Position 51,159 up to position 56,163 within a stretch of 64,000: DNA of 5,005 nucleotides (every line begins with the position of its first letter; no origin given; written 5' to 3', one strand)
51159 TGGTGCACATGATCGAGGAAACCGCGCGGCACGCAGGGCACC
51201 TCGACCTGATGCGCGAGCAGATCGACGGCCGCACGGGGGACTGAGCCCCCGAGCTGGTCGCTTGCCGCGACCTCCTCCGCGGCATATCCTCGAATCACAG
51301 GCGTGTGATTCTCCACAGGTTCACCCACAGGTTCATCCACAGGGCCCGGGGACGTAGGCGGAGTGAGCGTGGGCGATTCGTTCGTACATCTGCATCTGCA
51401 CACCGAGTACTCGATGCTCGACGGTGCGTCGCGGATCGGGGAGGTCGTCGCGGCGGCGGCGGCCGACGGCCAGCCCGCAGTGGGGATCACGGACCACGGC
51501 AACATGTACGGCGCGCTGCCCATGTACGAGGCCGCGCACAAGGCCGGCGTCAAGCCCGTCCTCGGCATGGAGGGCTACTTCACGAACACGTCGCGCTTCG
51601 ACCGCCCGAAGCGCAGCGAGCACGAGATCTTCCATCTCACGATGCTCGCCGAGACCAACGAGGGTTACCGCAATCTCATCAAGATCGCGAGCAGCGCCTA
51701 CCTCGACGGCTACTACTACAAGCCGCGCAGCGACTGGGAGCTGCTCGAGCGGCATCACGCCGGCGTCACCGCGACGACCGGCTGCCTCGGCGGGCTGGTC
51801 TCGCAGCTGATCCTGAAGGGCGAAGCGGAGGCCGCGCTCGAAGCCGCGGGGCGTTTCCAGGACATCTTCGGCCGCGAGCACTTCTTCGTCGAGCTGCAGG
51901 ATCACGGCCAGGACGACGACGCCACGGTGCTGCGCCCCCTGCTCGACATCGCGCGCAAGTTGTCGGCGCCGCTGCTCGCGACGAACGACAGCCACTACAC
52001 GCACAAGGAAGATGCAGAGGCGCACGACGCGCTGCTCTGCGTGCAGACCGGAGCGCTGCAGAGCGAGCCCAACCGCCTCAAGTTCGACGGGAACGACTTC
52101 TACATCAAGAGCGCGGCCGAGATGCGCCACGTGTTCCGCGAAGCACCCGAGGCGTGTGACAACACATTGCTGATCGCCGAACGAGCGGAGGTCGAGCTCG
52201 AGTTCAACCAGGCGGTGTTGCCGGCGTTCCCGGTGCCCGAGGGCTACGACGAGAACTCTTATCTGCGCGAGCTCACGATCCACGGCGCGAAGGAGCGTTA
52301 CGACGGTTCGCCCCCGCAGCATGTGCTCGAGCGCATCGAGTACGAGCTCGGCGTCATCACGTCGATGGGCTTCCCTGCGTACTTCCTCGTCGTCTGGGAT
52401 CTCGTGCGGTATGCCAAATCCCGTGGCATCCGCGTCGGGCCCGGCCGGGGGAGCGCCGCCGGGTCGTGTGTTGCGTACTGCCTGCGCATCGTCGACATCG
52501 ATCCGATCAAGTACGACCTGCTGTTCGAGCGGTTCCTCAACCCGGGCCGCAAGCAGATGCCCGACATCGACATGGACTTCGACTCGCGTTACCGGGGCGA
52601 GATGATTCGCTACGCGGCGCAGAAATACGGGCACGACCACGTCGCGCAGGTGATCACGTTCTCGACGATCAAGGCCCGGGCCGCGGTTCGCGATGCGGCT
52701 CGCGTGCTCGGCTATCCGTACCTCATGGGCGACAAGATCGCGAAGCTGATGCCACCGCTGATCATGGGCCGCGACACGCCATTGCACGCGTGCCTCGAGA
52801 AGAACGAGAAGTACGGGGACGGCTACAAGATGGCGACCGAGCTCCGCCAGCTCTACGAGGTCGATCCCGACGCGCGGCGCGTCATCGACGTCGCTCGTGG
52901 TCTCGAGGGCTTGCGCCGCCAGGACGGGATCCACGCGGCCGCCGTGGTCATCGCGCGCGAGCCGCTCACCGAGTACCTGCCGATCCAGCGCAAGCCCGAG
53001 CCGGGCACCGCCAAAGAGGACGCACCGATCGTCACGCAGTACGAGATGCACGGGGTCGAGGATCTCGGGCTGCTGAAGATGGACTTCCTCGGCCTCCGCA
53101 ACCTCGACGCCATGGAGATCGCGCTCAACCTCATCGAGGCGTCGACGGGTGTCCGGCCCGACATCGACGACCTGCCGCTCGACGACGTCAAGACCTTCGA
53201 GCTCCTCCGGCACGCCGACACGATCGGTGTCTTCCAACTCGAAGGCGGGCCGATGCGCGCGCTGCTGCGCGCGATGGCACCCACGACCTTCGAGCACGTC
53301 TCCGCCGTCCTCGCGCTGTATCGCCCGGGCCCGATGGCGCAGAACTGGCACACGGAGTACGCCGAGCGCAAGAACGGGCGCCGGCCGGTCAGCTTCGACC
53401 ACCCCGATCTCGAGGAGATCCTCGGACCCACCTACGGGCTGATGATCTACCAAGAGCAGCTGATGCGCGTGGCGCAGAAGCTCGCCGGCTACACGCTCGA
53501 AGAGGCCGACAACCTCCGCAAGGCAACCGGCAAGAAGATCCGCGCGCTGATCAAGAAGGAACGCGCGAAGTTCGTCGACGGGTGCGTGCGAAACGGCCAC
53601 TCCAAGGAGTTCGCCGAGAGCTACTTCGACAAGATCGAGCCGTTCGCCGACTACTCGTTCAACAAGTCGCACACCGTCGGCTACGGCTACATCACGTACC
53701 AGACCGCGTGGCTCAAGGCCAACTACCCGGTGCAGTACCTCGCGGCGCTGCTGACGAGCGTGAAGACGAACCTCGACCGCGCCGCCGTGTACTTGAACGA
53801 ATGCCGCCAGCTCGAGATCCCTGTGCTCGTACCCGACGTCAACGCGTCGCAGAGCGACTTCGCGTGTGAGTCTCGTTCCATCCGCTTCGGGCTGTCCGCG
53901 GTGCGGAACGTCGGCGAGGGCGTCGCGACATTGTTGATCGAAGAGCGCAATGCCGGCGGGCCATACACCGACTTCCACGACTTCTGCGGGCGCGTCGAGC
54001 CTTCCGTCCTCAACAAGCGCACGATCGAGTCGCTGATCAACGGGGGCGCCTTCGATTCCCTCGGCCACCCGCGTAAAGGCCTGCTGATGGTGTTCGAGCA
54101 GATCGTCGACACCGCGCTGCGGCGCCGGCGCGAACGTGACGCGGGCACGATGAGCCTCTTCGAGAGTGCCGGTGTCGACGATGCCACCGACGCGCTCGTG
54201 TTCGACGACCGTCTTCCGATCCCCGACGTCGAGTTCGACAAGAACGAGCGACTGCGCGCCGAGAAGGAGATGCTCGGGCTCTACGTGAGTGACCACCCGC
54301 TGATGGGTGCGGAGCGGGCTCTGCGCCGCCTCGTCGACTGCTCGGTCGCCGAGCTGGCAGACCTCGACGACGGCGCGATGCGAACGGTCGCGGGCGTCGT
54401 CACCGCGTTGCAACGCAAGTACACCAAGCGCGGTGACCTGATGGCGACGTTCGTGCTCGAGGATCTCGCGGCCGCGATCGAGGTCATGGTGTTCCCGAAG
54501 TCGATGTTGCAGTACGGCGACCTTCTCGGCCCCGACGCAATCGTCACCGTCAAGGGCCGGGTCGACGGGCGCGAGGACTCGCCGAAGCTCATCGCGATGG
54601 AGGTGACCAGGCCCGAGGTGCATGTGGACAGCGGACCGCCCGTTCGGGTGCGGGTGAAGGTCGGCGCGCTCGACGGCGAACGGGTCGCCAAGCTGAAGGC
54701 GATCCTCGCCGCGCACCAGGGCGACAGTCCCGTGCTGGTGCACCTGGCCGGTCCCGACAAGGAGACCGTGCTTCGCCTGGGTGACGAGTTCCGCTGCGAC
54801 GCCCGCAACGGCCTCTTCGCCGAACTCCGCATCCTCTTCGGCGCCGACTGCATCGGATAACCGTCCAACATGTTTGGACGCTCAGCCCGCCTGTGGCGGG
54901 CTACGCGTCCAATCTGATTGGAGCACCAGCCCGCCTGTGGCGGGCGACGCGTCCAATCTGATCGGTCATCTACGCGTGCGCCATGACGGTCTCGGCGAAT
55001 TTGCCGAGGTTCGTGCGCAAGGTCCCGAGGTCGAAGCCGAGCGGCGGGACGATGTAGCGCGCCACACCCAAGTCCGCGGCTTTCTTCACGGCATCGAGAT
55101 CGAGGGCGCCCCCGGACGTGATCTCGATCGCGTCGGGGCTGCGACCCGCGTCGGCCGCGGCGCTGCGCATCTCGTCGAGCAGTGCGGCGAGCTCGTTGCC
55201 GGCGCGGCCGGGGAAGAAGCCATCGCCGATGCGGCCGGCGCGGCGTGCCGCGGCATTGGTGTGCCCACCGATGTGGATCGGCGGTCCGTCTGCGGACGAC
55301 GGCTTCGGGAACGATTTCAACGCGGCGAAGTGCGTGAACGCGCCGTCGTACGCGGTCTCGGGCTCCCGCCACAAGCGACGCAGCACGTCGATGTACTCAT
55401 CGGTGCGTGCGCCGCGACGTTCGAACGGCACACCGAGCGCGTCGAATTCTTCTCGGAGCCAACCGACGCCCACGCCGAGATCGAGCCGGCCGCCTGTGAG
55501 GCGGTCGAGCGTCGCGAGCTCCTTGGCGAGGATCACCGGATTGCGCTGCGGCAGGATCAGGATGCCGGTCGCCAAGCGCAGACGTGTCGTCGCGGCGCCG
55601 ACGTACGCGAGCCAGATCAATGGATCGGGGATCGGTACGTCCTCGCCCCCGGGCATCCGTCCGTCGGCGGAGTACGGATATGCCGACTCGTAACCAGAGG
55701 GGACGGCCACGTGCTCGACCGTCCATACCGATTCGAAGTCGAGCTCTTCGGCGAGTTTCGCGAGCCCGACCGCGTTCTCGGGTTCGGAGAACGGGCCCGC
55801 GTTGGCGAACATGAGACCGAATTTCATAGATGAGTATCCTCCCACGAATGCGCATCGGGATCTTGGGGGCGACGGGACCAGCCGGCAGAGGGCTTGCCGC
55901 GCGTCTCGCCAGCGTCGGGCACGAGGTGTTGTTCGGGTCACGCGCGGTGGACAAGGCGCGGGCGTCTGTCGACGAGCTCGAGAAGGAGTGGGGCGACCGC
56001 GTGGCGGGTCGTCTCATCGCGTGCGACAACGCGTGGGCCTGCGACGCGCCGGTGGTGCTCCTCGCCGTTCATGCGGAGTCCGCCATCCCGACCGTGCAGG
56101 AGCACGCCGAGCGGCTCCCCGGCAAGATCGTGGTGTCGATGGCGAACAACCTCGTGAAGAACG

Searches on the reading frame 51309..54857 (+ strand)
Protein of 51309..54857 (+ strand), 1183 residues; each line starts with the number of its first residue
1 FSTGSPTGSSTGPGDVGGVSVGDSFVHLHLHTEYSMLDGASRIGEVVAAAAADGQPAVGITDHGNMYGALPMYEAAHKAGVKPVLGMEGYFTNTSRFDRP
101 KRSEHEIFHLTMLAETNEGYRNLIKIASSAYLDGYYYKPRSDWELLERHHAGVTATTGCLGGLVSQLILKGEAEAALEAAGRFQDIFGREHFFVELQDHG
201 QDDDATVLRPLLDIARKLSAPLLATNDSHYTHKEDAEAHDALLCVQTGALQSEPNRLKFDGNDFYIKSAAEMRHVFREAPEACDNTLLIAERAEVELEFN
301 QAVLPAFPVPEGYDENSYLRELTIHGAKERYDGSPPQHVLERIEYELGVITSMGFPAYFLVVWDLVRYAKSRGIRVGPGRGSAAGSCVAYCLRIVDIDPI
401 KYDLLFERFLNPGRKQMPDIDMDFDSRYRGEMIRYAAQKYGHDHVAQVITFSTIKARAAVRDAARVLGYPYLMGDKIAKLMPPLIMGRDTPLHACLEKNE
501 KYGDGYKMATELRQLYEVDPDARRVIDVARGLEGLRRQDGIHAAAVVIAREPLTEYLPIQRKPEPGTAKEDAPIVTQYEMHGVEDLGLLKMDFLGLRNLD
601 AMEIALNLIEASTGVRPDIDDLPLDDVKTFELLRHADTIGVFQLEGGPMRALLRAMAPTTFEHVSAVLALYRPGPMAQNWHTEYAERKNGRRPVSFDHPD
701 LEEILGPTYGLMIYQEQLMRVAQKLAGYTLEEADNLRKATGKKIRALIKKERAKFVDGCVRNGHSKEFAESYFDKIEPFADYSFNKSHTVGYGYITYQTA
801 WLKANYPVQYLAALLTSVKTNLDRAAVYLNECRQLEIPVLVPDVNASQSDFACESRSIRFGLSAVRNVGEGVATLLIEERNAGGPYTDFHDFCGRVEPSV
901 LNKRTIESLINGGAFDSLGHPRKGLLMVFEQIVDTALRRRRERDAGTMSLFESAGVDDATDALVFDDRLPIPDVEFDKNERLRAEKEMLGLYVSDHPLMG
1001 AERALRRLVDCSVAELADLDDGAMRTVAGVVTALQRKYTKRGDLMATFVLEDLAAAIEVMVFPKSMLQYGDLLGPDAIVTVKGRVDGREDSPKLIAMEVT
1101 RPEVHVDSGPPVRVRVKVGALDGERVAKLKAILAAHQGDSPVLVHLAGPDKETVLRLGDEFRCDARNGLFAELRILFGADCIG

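Call 37: search_protein_families(library=pfam, proteins=[window:51309-54857:+], max_evalue=0.00001)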
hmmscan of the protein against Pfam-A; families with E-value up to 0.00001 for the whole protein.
window:51309-54857:+ (1183 aa): 5 families
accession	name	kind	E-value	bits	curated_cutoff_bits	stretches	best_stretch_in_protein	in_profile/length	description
PF07733.18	DNA_pol3_alpha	-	7.4e-97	324.4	23.9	1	317-595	1-260/260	Bacterial DNA polymerase III alpha NTPase domain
PF17657.6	DNA_pol3_finger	-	8.8e-55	185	22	1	598-763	1-166/166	Bacterial DNA polymerase III alpha subunit finger domain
PF02811.25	PHP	-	2.9e-52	177.8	26.4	1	27-199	1-164/164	PHP domain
PF14579.12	HHH_6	-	1.7e-27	95.9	25.6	1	837-923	2-88/90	Helix-hairpin-helix motif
PF01336.31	tRNA_anti-codon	-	1.6e-08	34.8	27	1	1026-1099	2-72/75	OB-fold nucleic acid binding domain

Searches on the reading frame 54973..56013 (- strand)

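Call 37: search_protein_families(library=pfam, proteins=[window:54973-56013:-], max_evalue=0.00001)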
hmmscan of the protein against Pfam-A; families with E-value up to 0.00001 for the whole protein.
window:54973-56013:- (347 aa): 1 family
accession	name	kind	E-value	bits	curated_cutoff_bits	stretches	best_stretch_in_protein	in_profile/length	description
PF00296.26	Bac_luciferase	-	2.1e-58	198.6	27.9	1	77-304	21-228/314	Luciferase-like monooxygenase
